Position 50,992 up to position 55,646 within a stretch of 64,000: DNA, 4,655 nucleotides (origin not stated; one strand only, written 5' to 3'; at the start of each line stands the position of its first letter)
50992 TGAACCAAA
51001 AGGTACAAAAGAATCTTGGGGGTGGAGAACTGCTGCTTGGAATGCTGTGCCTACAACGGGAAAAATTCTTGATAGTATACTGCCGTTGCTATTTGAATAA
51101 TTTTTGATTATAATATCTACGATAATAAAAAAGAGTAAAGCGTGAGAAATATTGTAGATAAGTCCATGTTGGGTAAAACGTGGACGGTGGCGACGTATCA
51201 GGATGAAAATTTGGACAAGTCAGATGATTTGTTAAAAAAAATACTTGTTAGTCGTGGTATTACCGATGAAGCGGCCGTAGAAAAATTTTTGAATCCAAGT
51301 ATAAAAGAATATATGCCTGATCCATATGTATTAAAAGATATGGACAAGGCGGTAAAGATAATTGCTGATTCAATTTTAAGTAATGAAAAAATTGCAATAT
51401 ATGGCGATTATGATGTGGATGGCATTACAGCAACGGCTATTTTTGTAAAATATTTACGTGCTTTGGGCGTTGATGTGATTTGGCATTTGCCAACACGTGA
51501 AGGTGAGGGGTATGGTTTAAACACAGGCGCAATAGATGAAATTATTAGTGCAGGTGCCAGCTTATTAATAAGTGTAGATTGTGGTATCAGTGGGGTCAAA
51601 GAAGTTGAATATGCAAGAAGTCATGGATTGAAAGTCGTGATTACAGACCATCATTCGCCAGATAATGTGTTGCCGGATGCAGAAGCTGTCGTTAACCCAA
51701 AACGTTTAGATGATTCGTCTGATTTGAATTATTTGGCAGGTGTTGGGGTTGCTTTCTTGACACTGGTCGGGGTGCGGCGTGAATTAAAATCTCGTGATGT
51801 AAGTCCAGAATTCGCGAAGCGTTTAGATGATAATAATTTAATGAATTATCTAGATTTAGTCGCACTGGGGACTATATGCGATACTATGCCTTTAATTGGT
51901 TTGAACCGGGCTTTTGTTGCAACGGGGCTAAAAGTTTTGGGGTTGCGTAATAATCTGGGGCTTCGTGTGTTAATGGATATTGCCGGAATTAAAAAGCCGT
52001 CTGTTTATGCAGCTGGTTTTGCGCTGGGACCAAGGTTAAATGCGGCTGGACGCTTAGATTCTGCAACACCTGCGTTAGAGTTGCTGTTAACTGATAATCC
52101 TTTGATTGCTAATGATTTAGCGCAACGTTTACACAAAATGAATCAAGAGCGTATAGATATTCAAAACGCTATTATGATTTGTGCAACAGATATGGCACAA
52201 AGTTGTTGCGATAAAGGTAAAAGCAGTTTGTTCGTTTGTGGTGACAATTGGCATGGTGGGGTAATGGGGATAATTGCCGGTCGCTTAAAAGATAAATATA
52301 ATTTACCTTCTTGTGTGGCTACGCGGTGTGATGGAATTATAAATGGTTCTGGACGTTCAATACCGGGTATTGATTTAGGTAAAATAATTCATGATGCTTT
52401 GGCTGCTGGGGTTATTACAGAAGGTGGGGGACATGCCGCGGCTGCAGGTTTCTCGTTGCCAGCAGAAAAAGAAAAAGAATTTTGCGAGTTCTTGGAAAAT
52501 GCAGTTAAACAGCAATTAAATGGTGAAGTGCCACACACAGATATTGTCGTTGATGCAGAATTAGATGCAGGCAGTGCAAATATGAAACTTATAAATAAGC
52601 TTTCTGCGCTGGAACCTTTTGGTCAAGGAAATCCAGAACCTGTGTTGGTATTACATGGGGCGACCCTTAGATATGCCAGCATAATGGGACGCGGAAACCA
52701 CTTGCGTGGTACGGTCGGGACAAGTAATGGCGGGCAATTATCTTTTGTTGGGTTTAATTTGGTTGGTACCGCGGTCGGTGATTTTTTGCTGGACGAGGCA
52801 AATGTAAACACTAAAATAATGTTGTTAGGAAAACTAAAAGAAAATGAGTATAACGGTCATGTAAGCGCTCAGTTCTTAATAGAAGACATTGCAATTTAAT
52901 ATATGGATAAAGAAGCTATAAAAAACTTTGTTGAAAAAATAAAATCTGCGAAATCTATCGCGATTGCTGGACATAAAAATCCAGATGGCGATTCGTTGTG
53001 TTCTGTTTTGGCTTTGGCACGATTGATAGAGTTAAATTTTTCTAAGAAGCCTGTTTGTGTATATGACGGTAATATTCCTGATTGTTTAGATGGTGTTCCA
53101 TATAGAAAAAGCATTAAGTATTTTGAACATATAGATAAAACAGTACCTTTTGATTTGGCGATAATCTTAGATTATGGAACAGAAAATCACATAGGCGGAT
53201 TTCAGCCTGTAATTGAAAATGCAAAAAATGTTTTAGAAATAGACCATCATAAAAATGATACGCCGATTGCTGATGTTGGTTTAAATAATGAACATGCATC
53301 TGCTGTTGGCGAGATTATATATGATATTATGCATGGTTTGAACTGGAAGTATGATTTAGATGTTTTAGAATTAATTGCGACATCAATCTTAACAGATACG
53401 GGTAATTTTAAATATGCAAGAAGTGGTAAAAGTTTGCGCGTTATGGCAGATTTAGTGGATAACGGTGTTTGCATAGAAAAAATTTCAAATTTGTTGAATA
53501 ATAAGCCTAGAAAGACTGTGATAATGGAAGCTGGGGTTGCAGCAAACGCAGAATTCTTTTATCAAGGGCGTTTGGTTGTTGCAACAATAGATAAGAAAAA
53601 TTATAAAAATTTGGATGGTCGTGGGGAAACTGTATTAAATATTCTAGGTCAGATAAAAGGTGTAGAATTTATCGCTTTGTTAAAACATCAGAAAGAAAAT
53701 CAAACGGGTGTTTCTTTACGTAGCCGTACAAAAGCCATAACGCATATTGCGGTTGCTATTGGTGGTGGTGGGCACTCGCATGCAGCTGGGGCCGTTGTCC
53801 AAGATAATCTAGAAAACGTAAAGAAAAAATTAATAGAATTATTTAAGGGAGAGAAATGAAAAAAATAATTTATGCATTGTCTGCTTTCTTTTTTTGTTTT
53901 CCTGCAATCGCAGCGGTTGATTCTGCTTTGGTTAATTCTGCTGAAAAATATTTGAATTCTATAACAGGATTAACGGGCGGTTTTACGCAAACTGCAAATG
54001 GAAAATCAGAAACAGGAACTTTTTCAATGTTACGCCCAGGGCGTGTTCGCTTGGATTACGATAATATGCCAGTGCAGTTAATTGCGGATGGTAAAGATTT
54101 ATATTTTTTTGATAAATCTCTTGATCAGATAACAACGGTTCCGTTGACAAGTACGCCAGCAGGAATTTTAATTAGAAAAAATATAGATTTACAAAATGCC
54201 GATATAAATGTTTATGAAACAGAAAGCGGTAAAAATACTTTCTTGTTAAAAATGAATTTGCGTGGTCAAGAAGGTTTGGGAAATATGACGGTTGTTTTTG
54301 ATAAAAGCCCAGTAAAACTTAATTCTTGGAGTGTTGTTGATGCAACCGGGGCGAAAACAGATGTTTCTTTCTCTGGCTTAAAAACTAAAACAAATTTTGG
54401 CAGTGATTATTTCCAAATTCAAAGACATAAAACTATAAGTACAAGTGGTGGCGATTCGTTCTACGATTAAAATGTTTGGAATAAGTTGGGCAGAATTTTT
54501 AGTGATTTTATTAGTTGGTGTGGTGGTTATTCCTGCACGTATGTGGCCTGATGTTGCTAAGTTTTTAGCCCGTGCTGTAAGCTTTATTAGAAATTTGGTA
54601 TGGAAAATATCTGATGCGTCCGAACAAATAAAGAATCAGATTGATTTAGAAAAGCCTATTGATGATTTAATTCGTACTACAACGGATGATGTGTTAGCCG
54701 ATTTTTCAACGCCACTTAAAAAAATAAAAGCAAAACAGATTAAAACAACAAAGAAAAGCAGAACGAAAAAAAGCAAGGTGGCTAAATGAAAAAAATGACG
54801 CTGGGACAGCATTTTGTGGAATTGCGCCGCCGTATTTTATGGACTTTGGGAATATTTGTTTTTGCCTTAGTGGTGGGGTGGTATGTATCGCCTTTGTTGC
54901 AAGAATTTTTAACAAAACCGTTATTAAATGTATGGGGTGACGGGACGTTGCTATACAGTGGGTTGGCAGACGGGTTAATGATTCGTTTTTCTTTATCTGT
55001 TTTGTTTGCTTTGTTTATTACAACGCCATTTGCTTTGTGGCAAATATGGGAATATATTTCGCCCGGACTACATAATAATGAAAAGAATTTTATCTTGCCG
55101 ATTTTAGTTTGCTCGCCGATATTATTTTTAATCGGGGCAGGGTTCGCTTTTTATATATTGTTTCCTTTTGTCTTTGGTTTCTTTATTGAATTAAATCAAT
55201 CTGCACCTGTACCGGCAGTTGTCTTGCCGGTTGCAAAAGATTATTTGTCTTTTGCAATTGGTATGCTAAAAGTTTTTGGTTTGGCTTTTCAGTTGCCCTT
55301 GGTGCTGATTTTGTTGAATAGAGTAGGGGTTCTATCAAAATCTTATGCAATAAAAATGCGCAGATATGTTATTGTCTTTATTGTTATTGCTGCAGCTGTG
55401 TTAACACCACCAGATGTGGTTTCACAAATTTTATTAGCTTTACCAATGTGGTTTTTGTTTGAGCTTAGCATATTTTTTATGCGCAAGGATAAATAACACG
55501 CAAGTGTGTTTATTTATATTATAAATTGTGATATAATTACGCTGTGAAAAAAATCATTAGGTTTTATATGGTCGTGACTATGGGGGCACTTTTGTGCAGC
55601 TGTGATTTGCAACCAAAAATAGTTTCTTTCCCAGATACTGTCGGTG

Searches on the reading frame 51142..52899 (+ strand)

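Call 29: search_protein_families(library=pfam, proteins=[window:51142-52899:+], max_evalue=1e-8)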
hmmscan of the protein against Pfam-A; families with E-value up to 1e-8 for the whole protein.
window:51142-52899:+ (585 aa): 3 families
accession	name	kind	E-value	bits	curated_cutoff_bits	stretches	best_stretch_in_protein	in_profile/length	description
PF01368.27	DHH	-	1.8e-24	86.9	28.1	1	83-243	1-124/125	DHH family, N-terminal domain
PF17768.7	RecJ_OB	-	1.2e-22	80.5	27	1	470-582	1-107/107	RecJ OB domain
PF02272.25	DHHA1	-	6.9e-16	59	25.9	1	366-456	7-101/102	DHHA1 domain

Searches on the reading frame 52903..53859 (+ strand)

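Call 29: search_protein_families(library=pfam, proteins=[window:52903-53859:+], max_evalue=1e-8)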
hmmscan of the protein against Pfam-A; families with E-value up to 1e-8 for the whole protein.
window:52903-53859:+ (318 aa): 2 families
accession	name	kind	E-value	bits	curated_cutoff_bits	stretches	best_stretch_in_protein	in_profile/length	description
PF01368.27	DHH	-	6.5e-16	59.2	28.1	1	19-161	2-124/125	DHH family, N-terminal domain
PF02272.25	DHHA1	-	6e-09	36.7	25.9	1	242-315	19-101/102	DHHA1 domain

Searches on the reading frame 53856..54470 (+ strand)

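Call 29: search_protein_families(library=pfam, proteins=[window:53856-54470:+], max_evalue=1e-8)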
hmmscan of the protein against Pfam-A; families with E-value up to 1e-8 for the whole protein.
window:53856-54470:+ (204 aa): 1 family
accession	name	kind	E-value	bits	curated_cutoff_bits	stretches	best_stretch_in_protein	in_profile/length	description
PF03548.22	LolA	-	7.1e-25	88.1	23.6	1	35-188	2-164/165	Outer membrane lipoprotein carrier protein LolA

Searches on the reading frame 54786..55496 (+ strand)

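Call 30: search_protein_families(library=pfam, proteins=[window:54786-55496:+], max_evalue=1e-8)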
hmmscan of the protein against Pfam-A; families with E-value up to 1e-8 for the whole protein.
window:54786-55496:+ (236 aa): 1 family
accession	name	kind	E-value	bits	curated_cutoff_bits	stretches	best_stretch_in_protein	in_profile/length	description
PF00902.23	TatC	-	1.6e-58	198.4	25.1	1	8-220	1-208/208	Sec-independent protein translocase protein (TatC)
